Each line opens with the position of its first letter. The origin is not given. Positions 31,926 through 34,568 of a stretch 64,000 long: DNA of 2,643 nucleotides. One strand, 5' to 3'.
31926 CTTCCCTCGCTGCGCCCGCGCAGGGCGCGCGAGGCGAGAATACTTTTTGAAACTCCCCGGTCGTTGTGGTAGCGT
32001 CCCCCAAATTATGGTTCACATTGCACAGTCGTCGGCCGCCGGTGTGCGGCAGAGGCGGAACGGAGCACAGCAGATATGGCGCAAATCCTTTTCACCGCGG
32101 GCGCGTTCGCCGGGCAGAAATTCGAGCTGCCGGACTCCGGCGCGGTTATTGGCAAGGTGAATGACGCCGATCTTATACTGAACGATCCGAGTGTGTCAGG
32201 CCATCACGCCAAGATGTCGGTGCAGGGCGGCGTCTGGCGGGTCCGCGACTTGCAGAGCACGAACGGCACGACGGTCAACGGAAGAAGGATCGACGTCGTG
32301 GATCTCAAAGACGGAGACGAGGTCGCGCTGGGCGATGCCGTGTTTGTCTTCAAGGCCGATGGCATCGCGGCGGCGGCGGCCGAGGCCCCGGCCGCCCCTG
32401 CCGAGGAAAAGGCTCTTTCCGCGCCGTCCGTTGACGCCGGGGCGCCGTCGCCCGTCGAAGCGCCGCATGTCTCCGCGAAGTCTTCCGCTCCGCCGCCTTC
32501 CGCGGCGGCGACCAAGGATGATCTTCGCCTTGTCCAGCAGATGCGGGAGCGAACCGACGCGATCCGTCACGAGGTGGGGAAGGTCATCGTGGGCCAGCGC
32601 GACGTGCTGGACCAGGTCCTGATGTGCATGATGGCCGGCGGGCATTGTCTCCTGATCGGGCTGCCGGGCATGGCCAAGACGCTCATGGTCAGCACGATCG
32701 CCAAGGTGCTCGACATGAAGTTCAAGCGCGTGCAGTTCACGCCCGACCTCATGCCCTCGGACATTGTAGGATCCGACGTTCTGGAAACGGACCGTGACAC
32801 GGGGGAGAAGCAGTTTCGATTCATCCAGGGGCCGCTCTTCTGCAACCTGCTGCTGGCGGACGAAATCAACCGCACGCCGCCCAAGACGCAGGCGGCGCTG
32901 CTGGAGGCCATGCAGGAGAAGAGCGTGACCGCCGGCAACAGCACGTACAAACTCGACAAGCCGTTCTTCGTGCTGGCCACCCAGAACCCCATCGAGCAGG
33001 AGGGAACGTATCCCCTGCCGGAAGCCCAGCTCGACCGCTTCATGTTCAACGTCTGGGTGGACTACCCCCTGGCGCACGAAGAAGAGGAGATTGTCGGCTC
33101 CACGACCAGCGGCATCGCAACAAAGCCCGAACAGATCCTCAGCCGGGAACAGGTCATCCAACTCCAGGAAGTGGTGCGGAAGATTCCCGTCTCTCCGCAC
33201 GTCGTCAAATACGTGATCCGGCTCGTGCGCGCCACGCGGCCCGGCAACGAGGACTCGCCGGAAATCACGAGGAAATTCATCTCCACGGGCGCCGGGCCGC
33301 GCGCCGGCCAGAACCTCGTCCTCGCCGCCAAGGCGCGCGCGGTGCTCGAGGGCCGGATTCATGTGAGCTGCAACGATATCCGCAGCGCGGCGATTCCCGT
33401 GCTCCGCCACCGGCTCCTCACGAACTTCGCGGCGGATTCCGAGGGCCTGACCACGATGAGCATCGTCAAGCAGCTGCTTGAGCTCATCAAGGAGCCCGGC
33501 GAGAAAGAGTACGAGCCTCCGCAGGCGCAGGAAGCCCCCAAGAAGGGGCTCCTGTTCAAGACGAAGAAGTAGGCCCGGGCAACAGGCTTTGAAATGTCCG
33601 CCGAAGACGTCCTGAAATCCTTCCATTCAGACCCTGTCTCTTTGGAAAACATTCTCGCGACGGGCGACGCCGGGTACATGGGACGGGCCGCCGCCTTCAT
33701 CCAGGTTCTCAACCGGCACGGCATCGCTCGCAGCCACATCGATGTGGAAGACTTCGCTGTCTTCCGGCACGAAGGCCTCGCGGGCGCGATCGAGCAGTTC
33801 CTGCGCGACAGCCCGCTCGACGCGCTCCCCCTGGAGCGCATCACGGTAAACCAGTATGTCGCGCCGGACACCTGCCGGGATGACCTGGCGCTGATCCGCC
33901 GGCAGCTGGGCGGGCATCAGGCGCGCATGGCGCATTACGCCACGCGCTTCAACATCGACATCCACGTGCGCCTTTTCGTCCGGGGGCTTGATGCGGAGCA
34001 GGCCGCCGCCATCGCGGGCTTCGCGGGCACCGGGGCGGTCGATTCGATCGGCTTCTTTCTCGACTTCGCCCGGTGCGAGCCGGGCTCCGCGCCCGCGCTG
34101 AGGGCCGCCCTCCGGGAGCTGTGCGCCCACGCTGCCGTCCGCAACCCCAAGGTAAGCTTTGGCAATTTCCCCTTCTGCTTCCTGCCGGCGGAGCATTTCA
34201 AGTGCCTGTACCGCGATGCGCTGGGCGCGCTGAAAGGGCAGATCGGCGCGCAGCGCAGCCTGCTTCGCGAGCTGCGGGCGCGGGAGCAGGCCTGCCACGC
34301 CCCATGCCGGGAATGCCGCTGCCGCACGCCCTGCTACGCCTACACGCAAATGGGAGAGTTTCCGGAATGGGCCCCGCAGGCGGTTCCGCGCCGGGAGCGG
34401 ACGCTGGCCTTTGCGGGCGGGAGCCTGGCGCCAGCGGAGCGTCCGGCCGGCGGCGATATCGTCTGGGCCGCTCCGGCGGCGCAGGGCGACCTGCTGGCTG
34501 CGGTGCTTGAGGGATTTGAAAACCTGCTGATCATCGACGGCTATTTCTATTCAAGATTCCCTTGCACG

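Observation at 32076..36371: FHA-MoxR AAA+ ATPase coupled to a tripartite (unknown N-domain)-TfuA-YcaO fusion protein: candidate backbone-modification system with no visible substrate gene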

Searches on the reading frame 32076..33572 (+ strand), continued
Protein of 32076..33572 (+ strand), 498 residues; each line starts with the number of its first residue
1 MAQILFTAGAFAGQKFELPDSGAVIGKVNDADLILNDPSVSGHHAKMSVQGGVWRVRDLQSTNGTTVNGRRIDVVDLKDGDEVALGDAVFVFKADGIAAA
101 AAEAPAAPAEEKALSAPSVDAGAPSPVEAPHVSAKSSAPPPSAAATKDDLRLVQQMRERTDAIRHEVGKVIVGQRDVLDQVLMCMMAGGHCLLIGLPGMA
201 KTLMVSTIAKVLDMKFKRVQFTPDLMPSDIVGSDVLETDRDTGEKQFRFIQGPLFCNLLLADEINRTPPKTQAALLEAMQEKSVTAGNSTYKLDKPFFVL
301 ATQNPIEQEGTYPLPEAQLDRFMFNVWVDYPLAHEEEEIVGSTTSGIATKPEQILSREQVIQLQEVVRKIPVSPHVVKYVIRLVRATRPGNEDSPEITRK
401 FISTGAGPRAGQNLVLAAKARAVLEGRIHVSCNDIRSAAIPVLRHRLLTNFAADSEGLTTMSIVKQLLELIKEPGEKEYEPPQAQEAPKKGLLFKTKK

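Call 45: find_encoding_contigs(protein=P0049, flank=8000, max_places=1)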
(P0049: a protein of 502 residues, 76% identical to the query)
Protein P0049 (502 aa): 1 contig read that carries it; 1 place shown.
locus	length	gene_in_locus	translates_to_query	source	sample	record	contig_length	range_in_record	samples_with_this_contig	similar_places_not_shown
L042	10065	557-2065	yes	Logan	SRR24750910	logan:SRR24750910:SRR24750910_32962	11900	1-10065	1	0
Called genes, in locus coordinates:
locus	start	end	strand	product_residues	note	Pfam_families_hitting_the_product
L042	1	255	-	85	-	?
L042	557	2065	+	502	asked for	PF16697:Yop-YscD_cpl, PF00498:FHA, PF20030:bpMoxR, PF07726:AAA_3, PF07728:AAA_5, PF17863:AAA_lid_2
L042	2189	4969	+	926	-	PF07812:TfuA, PF02624:YcaO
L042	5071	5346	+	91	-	PF02597:ThiS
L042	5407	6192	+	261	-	PF00899:ThiF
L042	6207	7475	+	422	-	PF02624:YcaO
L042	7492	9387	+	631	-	PF04055:Radical_SAM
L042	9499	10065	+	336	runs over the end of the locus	PF00532:Peripla_BP_1, PF13407:Peripla_BP_4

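Call 46: find_encoding_contigs(protein=P0071, flank=8000, max_places=1)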
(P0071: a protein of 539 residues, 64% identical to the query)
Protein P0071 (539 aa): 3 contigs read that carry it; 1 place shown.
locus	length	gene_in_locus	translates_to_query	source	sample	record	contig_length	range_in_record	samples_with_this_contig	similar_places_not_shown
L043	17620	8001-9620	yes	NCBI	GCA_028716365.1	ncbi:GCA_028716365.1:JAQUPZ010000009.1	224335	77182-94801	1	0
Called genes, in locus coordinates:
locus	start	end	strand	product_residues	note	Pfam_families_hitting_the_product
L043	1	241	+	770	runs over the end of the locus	PF07584:BatA, PF00092:VWA (faint), PF13519:VWA_2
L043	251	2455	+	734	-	PF07090:GATase1_like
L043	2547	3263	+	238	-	-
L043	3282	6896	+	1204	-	-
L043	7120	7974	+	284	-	-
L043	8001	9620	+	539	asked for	PF16697:Yop-YscD_cpl, PF00498:FHA, PF20030:bpMoxR, PF07726:AAA_3, PF07728:AAA_5, PF17863:AAA_lid_2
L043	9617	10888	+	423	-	PF09861:Lar_N, PF21113:LarA_C (weak)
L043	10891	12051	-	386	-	PF00091:Tubulin, PF12327:FtsZ_C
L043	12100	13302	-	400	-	PF02491:SHS2_FTSA, PF06723:MreB_Mbl, PF14450:FtsA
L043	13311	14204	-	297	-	PF08478:POTRA_1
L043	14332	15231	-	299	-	PF01820:Dala_Dala_lig_N, PF02655:ATP-grasp_3, PF07478:Dala_Dala_lig_C, PF08443:RimK (faint), PF13535:ATP-grasp_4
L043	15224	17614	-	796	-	PF01225:Mur_ligase, PF08245:Mur_ligase_M, PF02875:Mur_ligase_C, PF01565:FAD_binding_4, PF02873:MurB_C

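Call 47: find_encoding_contigs(protein=P0063, flank=8000, max_places=1)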
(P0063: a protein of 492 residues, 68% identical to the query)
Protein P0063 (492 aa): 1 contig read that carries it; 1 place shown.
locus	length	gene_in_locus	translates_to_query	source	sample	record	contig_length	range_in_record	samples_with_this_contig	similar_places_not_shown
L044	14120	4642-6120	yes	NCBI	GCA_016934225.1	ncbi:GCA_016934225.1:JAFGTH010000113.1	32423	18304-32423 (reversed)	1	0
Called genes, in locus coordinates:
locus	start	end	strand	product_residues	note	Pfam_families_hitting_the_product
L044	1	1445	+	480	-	?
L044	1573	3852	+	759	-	-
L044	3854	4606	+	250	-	-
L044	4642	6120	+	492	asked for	PF16697:Yop-YscD_cpl, PF00498:FHA, PF20030:bpMoxR, PF07726:AAA_3, PF07728:AAA_5, PF17863:AAA_lid_2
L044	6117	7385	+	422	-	PF09861:Lar_N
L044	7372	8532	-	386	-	PF00091:Tubulin, PF12327:FtsZ_C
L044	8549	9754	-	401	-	PF02491:SHS2_FTSA, PF06723:MreB_Mbl, PF14450:FtsA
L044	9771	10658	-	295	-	PF08478:POTRA_1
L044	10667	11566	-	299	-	PF01820:Dala_Dala_lig_N, PF07478:Dala_Dala_lig_C, PF13535:ATP-grasp_4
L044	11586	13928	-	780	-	PF01225:Mur_ligase, PF08245:Mur_ligase_M, PF02875:Mur_ligase_C, PF01565:FAD_binding_4, PF02873:MurB_C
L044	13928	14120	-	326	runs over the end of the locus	PF00535:Glycos_transf_2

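Call 61: search_protein_families(library=ncbifam, proteins=[L042:5071-5346:+, L042:5407-6192:+, L042:6207-7475:+, L042:7492-9387:+], max_evalue=0.001)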
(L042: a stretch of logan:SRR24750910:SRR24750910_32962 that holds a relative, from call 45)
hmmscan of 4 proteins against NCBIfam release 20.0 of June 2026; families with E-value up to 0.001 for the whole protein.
L042:5071-5346:+ (91 aa): 2 families
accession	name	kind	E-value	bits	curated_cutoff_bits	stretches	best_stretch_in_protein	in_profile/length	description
NF041918.1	SAMP1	equivalog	1.7e-10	41.3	60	1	5-91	3-91/91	ubiquitin-like small modifier protein 1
TIGR01687.1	moaD_arch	subfamily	3.5e-09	37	49.5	1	3-91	1-88/88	MoaD family protein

L042:5407-6192:+ (261 aa): 22 families
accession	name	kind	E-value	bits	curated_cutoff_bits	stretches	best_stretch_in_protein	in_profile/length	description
NF006444.0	PRK08762.1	equivalog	1.5e-93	313.5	449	1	3-255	120-375/387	molybdopterin-synthase adenylyltransferase MoeB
NF047750.1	SAMPActivE1UbaA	equivalog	1e-85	287.4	450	1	2-251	4-252/270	SAMP-activating enzyme E1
NF005646.0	PRK07411.1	equivalog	1.8e-76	257.8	633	1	3-246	11-254/390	molybdopterin-synthase adenylyltransferase MoeB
NF005902.0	PRK07878.1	equivalog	5.8e-76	255.9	647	1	5-245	17-261/392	adenylyltransferase/sulfurtransferase MoeZ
NF004281.0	PRK05690.1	subfamily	7.5e-70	235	266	1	3-248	5-249/250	molybdopterin-synthase adenylyltransferase MoeB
NF004111.0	PRK05600.1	equivalog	8.3e-66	222.6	437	1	1-245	12-259/371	ThiF family adenylyltransferase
TIGR02356.1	adenyl_thiF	equivalog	1e-64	217.7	275.25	1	10-211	1-202/203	thiazole biosynthesis adenylyltransferase ThiF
TIGR02355.1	moeB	equivalog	6.7e-55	186.1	376.55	1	8-247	2-240/240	molybdopterin-synthase adenylyltransferase MoeB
NF006204.0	PRK08328.1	equivalog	4.6e-51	173.6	339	1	5-234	4-227/231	hypothetical protein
NF009123.0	PRK12475.1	subfamily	2e-44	152.2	510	1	9-254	3-250/338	MoeB/ThiF family adenylyltransferase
NF006395.0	PRK08644.1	equivalog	6e-28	97.9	159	1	17-144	17-143/215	sulfur carrier protein ThiS adenylyltransferase ThiF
TIGR02354.1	thiF_fam2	equivalog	2.1e-20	73.4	152.2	1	18-157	9-147/200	thiamine biosynthesis protein ThiF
NF006077.0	PRK08223.1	equivalog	3.5e-18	65.6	266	1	10-167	10-167/296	hypothetical protein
NF011696.0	PRK15116.1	equivalog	1.6e-16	60.8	304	1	19-144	19-145/268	tRNA cyclic N6-threonylcarbamoyladenosine(37) synthase TcdA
TIGR01408.1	Ube1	subfamily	6.5e-16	57.2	750.05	1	10-171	401-569/1008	ubiquitin-activating enzyme E1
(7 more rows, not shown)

L042:6207-7475:+ (422 aa): 5 families
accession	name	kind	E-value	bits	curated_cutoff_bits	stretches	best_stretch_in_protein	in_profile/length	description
NF040716.1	YcaO_for_S12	equivalog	3.5e-18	65.4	700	1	147-383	164-393/571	30S ribosomal protein S12 methylthiotransferase accessory factor YcaO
TIGR03266.1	methan_mark_1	equivalog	9.7e-18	64.3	365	1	62-378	56-363/376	YcaO-related McrA-glycine thioamidation protein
TIGR00702.1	TIGR00702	domain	2.7e-17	62.9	75.65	1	63-278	53-268/377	YcaO-type kinase domain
TIGR03604.1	TOMM_cyclo_SagD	subfamily_domain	1.5e-16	60.3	219.25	1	158-381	111-340/377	thiazole/oxazole-forming peptide maturase, SagD family component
TIGR03549.1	TIGR03549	equivalog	3.9e-13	48.5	900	1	149-280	314-441/723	OsmC domain/YcaO domain-containing protein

L042:7492-9387:+ (631 aa): 4 families
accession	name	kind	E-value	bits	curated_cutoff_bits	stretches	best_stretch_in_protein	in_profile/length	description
TIGR03975.1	rSAM_ocin_1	subfamily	1.3e-134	450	281.85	1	8-629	1-604/606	RiPP maturation radical SAM C-methyltransferase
TIGR04072.2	rSAM_ladder_B12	equivalog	1.4e-08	33.8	360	1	291-453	184-346/443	lipid biosynthesis B12-binding/radical SAM protein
TIGR03471.1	HpnJ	equivalog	1.4e-06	27.5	577.6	1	285-449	195-358/472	hopanoid biosynthesis associated radical SAM protein HpnJ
TIGR04479.1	bcpD_PhpK_rSAM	subfamily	6.1e-06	24.9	600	1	277-448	231-401/504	PhpK family radical SAM P-methyltransferase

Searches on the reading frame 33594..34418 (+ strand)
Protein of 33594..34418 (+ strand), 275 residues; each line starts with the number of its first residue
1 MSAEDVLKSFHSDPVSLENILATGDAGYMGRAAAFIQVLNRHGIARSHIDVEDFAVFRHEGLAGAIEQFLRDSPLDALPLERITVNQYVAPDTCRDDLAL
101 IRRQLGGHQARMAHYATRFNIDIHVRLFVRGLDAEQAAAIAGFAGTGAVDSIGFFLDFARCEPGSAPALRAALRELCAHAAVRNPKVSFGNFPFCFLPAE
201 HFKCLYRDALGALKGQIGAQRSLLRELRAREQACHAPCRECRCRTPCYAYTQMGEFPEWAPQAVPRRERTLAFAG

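Call 34: predict_structure(alignment_id=A2)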
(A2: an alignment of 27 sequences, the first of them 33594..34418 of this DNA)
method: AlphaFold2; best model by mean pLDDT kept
length: 275 residues; sequences in the alignment: 27
mean_pLDDT: 91.8   pTM: 0.88
mean pLDDT of the five models: 91.8, 91.0, 91.0, 91.0, 90.9
residues with pLDDT >= 90: 210; 70-90: 58; 50-70: 2; < 50: 5
segments of 3 or more residues with pLDDT < 50: 271-275
pLDDT, mean of each block of 10 residues (from residue 1): 93 89 90 96 95 95 96 92 98 97 98 96 98 98 96 96 95 96 94 91 81 84 89 89 89 93 81 43
secondary structure, 60 per line:
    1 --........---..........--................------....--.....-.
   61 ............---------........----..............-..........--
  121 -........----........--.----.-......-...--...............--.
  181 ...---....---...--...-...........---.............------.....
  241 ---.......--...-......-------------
elements in order: H3-10 H14-23 H26-41 E48-51 H54-58 H60-72 E82-89 H94-107 H109-118 E122-129 H134-141 E151-156 H163-177 H180-183 E187-190 H203-213 H217-229 H236-240 H244-250 H257-262

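Call 42: search_protein_families(library=pfam, proteins=[window:33594-34418:+], max_evalue=0.01)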
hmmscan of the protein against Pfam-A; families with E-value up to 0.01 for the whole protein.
window:33594-34418:+ (275 aa): 0 families

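Call 49: search_protein_representatives(alignment_id=A2)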
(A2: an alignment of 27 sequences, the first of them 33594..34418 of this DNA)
Query: 27 sequences, 274 profile positions. Proteins with E-value up to 0.001 (for the whole library): 26; up to 1e-10: 21; up to 1e-30: 14. The best 26 are listed.
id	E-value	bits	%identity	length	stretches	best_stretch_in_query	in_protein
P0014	4.4e-96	337.8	-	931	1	5-274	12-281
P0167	1.0e-95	336.6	-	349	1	2-274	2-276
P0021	1.3e-95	336.3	-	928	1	7-274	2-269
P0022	5.3e-95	334.3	-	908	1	3-274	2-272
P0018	3.0e-93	328.5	-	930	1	6-274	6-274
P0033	2.4e-92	325.6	-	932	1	8-274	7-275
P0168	1.1e-82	293.9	-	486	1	36-274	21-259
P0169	7.6e-80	284.6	-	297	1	38-274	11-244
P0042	2.2e-78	279.8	-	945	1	1-273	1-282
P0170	2.6e-62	227.1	-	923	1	32-274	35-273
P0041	2.1e-51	191.3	-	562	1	113-274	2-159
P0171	5.0e-36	140.9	-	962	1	36-274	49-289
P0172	2.9e-33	131.8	-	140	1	1-140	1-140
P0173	1.9e-32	129.2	-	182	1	7-142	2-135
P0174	2.9e-30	122.0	-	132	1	3-129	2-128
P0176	5.3e-28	114.6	-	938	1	10-274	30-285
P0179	5.3e-18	81.8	-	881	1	94-274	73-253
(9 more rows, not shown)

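Call 77: fold_search(model_id=the predicted structure, library=pdb)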
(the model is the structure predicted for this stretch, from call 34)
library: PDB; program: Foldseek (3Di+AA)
matches with E <= 10: 709; with E <= 0.001: 0
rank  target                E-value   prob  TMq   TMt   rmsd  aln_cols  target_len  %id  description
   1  8tnf_H                7.1e-02  0.35  0.26  0.23  15.5       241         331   14  Crystal structure of sulfohexulose-1-phosphate aldolase from Paracoccus onubensis strain Merri (released 2024-08-07)
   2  2ftp                  7.5e-02  0.60  0.29  0.27   9.1       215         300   11  Crystal Structure of hydroxymethylglutaryl-CoA lyase from Pseudomonas aeruginosa (released 2006-03-14)
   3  2cw6_C                8.4e-02  0.96  0.33  0.31   4.9       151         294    9  Crystal Structure of Human HMG-CoA Lyase: Insights into Catalysis and the Molecular Basis for Hydroxymethylglutaric Ac (released 2005-12-06)
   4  8kc5_B                9.4e-02  0.33  0.23  0.26  10.4       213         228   19  De novo design protein -T09 (released 2024-08-07)
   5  3mp5_D                9.9e-02  0.93  0.32  0.30   5.1       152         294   10  Crystal Structure of Human Lyase R41M in complex with HMG-CoA (released 2010-06-16)
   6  1ydo_A                1.1e-01  0.87  0.30  0.28   5.8       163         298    9  Crystal Structure of the Bacillis subtilis HMG-CoA Lyase, Northeast Structural Genomics Target SR181. (released 2005-07-05)
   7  8tnf_B                1.1e-01  0.44  0.23  0.20   8.8       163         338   16  Crystal structure of sulfohexulose-1-phosphate aldolase from Paracoccus onubensis strain Merri (released 2024-08-07)
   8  9ui2_A                1.2e-01  0.20  0.20  0.24  13.8       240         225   14  Crystal structure of Thermus thermophilus HB8 transaldolase (released 2025-07-30)
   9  5hmq_E                1.6e-01  0.33  0.24  0.14  10.8       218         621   16  xylose isomerase-like TIM barrel/4-hydroxyphenylpyruvate dioxygenase fusion protein (released 2016-10-19)
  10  2cw6_F                1.7e-01  0.82  0.33  0.32   6.3       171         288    7  Crystal Structure of Human HMG-CoA Lyase: Insights into Catalysis and the Molecular Basis for Hydroxymethylglutaric Ac (released 2005-12-06)
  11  3mp3_D                1.7e-01  0.82  0.33  0.32   6.5       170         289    8  Crystal Structure of Human Lyase in complex with inhibitor HG-CoA (released 2010-06-16)
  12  3b8i_D                1.7e-01  0.30  0.25  0.25  11.5       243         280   18  Crystal Structure of Oxaloacetate Decarboxylase from Pseudomonas Aeruginosa (PA4872) in complex with oxalate and Mg2+. (released 2008-01-01)
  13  1ydn_A                2.0e-01  0.80  0.34  0.33   6.8       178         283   10  Crystal Structure of the HMG-CoA Lyase from Brucella melitensis, Northeast Structural Genomics Target LR35. (released 2005-07-05)
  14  8tnf_G                2.0e-01  0.38  0.23  0.20   8.6       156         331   17  Crystal structure of sulfohexulose-1-phosphate aldolase from Paracoccus onubensis strain Merri (released 2024-08-07)
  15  4moz_B                2.4e-01  0.16  0.21  0.19  13.5       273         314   11  Fructose-bisphosphate aldolase from Slackia heliotrinireducens DSM 20476 (released 2013-09-25)
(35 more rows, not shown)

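Call 88: search_protein_families(library=pfam, proteins=[P0171, P0176, P0179], max_evalue=0.001)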
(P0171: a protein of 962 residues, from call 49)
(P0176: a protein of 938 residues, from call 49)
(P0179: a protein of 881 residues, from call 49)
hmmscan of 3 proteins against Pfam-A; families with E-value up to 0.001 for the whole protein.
P0171 (962 aa): 2 families
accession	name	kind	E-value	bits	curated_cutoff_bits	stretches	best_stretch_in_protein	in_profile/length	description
PF02624.21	YcaO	-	4.4e-34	118.7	25.7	1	607-909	1-324/325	YcaO cyclodehydratase, ATP-ad Mg2+-binding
PF07812.18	TfuA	-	1.6e-20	73.5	30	1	331-445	1-117/119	TfuA-like protein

P0176 (938 aa): 2 families
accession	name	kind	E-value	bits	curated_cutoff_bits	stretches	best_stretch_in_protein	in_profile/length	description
PF02624.21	YcaO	-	6.6e-29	101.7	25.7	1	606-905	2-323/325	YcaO cyclodehydratase, ATP-ad Mg2+-binding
PF07812.18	TfuA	-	3.1e-24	85.5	30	1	329-442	1-116/119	TfuA-like protein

P0179 (881 aa): 2 families
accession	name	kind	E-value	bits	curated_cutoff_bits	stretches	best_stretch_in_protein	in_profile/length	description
PF02624.21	YcaO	-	1.3e-30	107.3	25.7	1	566-848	1-324/325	YcaO cyclodehydratase, ATP-ad Mg2+-binding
PF07812.18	TfuA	-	2.3e-23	82.7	30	1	295-409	1-117/119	TfuA-like protein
